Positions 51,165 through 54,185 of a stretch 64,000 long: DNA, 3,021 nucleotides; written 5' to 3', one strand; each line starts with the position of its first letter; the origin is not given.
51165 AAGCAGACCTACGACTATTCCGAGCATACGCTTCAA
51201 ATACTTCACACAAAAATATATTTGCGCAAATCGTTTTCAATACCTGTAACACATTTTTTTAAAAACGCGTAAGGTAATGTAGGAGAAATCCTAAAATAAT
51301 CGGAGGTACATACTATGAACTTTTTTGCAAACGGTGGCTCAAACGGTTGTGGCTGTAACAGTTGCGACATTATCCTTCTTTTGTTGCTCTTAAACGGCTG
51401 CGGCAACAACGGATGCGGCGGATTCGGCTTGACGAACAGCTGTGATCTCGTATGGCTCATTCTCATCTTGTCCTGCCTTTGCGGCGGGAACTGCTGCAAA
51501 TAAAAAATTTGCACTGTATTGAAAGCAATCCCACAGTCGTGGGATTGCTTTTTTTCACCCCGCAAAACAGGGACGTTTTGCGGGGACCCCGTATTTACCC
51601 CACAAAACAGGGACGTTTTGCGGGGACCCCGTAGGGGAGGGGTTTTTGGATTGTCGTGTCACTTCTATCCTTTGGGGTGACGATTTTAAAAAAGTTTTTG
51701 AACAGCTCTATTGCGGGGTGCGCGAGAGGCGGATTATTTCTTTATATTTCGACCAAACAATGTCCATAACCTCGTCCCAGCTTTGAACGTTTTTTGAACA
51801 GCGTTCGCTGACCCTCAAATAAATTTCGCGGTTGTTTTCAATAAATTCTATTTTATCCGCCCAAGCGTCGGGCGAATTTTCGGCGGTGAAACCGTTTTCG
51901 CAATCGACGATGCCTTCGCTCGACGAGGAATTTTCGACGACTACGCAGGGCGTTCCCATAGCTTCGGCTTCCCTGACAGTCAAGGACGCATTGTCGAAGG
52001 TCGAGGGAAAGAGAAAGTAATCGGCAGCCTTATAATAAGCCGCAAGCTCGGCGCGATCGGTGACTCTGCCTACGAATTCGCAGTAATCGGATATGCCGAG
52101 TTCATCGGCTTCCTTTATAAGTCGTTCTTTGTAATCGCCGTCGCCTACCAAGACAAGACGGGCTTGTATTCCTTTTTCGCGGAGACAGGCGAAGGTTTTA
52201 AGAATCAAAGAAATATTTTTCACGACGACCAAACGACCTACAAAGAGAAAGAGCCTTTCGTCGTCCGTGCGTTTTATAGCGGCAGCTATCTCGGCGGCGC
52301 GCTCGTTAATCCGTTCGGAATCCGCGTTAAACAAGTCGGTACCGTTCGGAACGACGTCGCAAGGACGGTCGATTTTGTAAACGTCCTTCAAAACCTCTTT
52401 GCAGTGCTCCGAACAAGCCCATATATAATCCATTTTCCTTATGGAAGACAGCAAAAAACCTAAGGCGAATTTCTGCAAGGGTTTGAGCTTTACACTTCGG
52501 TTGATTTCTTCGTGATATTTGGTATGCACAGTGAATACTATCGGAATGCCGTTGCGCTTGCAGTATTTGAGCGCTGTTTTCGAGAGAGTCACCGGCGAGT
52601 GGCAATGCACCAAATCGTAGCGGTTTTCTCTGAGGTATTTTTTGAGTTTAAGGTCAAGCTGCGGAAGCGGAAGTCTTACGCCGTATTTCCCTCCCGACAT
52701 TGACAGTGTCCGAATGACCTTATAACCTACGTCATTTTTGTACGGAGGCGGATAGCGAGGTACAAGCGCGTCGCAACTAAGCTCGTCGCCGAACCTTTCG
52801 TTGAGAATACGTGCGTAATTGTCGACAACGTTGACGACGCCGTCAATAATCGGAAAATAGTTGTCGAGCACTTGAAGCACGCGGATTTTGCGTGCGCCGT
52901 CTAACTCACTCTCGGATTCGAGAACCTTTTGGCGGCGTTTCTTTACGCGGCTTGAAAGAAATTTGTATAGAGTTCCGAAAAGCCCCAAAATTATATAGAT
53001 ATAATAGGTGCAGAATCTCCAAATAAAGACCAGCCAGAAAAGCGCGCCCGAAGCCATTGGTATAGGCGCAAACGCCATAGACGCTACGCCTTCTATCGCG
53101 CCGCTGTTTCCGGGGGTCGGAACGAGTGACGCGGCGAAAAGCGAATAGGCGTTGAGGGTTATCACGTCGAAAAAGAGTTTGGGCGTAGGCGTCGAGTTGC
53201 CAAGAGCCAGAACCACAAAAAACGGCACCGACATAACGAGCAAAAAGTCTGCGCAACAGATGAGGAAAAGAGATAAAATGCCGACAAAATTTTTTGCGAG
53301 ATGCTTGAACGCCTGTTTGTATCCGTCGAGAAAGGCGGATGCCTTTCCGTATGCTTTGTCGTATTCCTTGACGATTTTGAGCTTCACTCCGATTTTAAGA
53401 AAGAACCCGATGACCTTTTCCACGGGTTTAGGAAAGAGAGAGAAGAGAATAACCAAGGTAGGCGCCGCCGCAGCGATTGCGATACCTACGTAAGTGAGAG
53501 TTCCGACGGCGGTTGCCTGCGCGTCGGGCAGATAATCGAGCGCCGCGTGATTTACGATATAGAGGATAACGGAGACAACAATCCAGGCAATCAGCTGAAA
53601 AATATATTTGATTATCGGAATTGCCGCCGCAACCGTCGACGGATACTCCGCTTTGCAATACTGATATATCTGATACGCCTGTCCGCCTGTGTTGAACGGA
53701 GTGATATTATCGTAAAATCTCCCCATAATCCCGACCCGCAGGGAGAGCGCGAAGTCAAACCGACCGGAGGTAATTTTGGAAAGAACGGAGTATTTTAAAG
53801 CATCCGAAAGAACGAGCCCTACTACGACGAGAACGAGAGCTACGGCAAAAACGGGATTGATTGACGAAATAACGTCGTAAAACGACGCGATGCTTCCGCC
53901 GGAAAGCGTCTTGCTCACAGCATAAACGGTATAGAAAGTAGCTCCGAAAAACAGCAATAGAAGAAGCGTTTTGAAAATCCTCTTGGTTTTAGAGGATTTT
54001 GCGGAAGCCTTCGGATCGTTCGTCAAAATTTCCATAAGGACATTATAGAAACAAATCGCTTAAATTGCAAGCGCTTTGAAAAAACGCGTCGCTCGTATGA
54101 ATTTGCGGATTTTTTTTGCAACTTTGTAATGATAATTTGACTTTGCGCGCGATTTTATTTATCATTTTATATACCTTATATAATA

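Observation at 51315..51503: Stand-alone Cys/Gly-rich 62-aa peptide with two leucine-rich helices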

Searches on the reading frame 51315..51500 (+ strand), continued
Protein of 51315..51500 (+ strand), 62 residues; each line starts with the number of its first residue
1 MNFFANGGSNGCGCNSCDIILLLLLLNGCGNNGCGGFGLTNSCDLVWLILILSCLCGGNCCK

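Call 68: search_protein_families(library=ncbifam, proteins=[L047:4174-5892:+, L045:4872-5753:-, L059:6544-6897:+, L059:6934-7212:+, L051:6454-6900:+, L051:6897-7211:+, L059:7205-8314:-], max_evalue=0.01)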
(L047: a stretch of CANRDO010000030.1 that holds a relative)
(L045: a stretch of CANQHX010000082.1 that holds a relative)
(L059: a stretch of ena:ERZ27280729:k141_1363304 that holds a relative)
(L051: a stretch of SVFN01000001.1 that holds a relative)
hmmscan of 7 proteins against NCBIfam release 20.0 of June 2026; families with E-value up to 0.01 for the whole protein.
L047:4174-5892:+ (572 aa): 5 families
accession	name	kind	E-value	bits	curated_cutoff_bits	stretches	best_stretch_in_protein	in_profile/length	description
NF040809.1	germ_prot_CspBA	exception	2.5e-88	297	1250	1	84-569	632-1098/1099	bifunctional germination protease/germinant receptor pseudoprotease CspBA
NF040808.2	CspC_non_triad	exception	9.1e-84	281.8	675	1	88-562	80-545/556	bile acid germinant receptor pseudoprotease CspC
TIGR03921.1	T7SS_mycosin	equivalog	5.7e-16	58.6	278.75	1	175-562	47-281/353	type VII secretion-associated serine protease mycosin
NF040553.1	SGO_0316_fam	subfamily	3.9e-14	51.3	1400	1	101-216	283-400/1486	SGO_0316/SGO_0317 family LPXTG-anchored serine peptidase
TIGR03895.1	protease_PatA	subfamily_domain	5.5e-06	25.4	421.05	1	440-544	104-202/606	PatA/PatG family cyanobactin maturation protease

L045:4872-5753:- (293 aa): 10 families
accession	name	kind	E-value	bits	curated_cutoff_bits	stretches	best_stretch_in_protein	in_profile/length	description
TIGR03921.1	T7SS_mycosin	equivalog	1.6e-48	165.6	278.75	1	21-288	9-280/353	type VII secretion-associated serine protease mycosin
NF040809.1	germ_prot_CspBA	exception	1.5e-28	99.1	1250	2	173-291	394-520/1099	bifunctional germination protease/germinant receptor pseudoprotease CspBA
NF040808.2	CspC_non_triad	exception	2.7e-23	82.2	675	2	173-271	419-515/556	bile acid germinant receptor pseudoprotease CspC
TIGR03895.1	protease_PatA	subfamily_domain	3.9e-18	65.5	421.05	1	65-254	1-178/606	PatA/PatG family cyanobactin maturation protease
NF040553.1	SGO_0316_fam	subfamily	4.8e-18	64.3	1400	2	61-190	356-499/1486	SGO_0316/SGO_0317 family LPXTG-anchored serine peptidase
NF049966.1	QH_SP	equivalog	1.5e-13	50.6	165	2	29-169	2-126/219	subtilisin-like serine protease QhpE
NF042956.1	IteS_antiphage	equivalog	1.4e-12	46.7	900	1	29-254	259-510/747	S8 family anti-phage peptidase IteS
NF033595.1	denti_PrtP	equivalog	1.5e-11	43.7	300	2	149-274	357-480/606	dentilisin complex serine proteinase subunit PrtP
NF051851.1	AtpSerPepEprS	equivalog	6.5e-10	37.7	1700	1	216-290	281-360/988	autotransporter serine peptidase EprS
TIGR03849.2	arch_ComA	equivalog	0.0049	16.3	280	1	114-170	80-132/241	phosphosulfolactate synthase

L059:6544-6897:+ (117 aa): 0 families

L059:6934-7212:+ (92 aa): 0 families

L051:6454-6900:+ (148 aa): 0 families

L051:6897-7211:+ (104 aa): 0 families

L059:7205-8314:- (369 aa): 0 families

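Call 72: search_solved_structures(query=A5, max_evalue=1)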
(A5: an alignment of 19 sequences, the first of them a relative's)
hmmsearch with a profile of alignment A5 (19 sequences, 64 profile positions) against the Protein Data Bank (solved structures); distinct sequences matched with E-value up to 1: 0.

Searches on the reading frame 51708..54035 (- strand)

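Call 27: search_protein_families(library=pfam, proteins=[window:51708-54035:-], max_evalue=0.01)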
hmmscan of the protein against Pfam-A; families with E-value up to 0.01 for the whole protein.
window:51708-54035:- (775 aa): 7 families
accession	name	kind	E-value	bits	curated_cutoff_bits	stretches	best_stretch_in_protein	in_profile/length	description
PF00534.26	Glycos_transf_1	-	1.1e-32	113.4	26.4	1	585-745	7-168/172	Glycosyl transferases group 1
PF13692.12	Glyco_trans_1_4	-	4.5e-26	92.2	27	1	594-731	2-138/142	Glycosyl transferases group 1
PF03706.18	LPG_synthase_TM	-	2e-25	90.3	33.4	1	37-351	9-302/302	Lysylphosphatidylglycerol synthase TM region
PF13439.12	Glyco_transf_4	-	2.6e-25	89.9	28.5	1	398-568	2-168/170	Glycosyltransferase Family 4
PF13579.12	Glyco_trans_4_4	-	2.7e-06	28.3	29.7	1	462-565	61-158/158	Glycosyl transferase 4-like domain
PF13477.12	Glyco_trans_4_2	-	6.3e-05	23.6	23.4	1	461-527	64-127/139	Glycosyl transferase 4-like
PF20706.3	GT4-conflict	-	9.5e-05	22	26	1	591-703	195-314/385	Family 4 Glycosyltransferase in conflict systems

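Call 60: search_protein_families(library=ncbifam, proteins=[window:51708-54035:-], max_evalue=0.001)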
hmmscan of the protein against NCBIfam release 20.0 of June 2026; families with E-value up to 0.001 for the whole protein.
window:51708-54035:- (775 aa): 35 families (the best 25 are shown)
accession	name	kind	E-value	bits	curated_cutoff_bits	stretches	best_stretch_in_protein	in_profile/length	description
NF049988.1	MGlcDAGSynMgs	equivalog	1.2e-22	80.8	400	1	390-753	7-371/398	alpha-monoglucosyldiacylglycerol synthase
TIGR03999.1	thiol_BshA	equivalog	2.2e-22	79.5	273.7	1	463-760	75-363/375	N-acetyl-alpha-D-glucosaminyl L-malate synthase BshA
TIGR04063.1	stp3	hypoth_equivalog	3e-20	72.5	442.05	1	459-753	79-378/397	TIGR04063 family PEP-CTERM/XrtA system glycosyltransferase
TIGR03088.1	stp2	hypoth_equivalog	1.7e-19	70.1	409.05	1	462-738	71-341/374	TIGR03088 family PEP-CTERM/XrtA system glycosyltransferase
TIGR03449.1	mycothiol_MshA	equivalog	2.1e-19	69.8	462.5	1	469-768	99-404/406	D-inositol-3-phosphate glycosyltransferase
TIGR04157.1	glyco_rSAM_CFB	subfamily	4.3e-19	68.8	400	1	532-715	167-345/406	TIGR04157 family glycosyltransferase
NF053787.1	GlcN_PG_synth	equivalog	1.7e-18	66.6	480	1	399-768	16-360/361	N-acetylglucosaminyl phosphatidylglycerol synthase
TIGR00374.1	TIGR00374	subfamily_domain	3.9e-18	65.9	43.2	1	52-358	20-313/323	flippase-like domain-containing protein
NF038295.1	EPS_HpsP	equivalog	1e-16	60.9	550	1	462-768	80-388/388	hormogonium polysaccharide biosynthesis glycosyltransferase HpsP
NF041876.1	EPS_EpsE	equivalog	2.6e-16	59.9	400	1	595-751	216-377/389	exopolysaccharide biosynthesis GT4 family glycosyltransferase EpsE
TIGR04047.1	MSMEG_0565_glyc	hypoth_equivalog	6.6e-15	55.1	259.85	1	470-756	84-363/373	MSMEG_0565 family glycosyltransferase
NF053513.1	Gtran_IagA_BgsA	equivalog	2.1e-14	53.3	460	1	470-735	41-299/333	LTA glycolipid anchor biosynthesis glycosyltransferase, IagA/BgsA family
NF047684.1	TeichurnBiosyTuaC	equivalog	8.9e-14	51.2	550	1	472-752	108-371/391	teichuronic acid biosynthesis protein TuaC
NF041010.1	glycosy_Agl16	equivalog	2.8e-13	49.5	575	1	493-762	101-346/352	glycosylation protein Agl16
NF012028.0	PRK15484.1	subfamily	1.7e-12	47.2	618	1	556-749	160-357/380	lipopolysaccharide N-acetylglucosaminyltransferase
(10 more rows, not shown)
